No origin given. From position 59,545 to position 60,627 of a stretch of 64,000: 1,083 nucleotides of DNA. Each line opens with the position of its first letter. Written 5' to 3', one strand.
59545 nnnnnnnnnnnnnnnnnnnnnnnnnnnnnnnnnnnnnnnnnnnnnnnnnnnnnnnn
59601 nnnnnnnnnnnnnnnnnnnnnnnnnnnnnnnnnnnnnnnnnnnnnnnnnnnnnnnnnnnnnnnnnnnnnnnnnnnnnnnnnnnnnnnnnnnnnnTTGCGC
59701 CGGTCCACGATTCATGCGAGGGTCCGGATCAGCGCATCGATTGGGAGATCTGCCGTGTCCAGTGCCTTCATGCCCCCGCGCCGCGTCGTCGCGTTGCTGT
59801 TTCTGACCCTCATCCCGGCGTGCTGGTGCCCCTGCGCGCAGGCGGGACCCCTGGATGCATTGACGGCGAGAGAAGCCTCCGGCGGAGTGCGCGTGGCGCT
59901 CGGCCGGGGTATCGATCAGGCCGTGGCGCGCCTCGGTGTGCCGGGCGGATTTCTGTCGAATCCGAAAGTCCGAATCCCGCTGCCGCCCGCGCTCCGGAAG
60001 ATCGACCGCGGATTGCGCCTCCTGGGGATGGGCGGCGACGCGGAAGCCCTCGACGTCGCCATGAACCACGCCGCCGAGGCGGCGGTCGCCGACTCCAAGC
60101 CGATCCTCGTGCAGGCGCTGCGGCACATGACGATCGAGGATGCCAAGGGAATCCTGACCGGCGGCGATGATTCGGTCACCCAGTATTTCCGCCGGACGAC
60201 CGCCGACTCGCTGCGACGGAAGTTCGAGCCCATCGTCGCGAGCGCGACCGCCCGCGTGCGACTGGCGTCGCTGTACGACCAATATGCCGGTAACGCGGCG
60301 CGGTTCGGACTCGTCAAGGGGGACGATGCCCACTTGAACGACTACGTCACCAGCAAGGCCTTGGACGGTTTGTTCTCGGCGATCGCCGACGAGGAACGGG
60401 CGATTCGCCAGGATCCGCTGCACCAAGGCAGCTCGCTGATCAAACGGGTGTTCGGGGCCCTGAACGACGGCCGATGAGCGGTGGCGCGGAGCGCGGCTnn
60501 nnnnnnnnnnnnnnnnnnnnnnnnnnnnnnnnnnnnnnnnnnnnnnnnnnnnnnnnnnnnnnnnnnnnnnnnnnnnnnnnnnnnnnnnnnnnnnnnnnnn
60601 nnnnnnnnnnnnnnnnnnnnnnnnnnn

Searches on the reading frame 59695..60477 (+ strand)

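Call 19: search_protein_families(library=pfam, proteins=[window:59695-60477:+], max_evalue=0.00001)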
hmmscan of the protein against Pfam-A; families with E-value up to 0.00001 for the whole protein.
window:59695-60477:+ (260 aa): 1 family
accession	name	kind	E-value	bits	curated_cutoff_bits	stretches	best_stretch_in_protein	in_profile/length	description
PF13852.11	DUF4197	-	6.9e-68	228.7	24.9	1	56-254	2-199/199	Protein of unknown function (DUF4197)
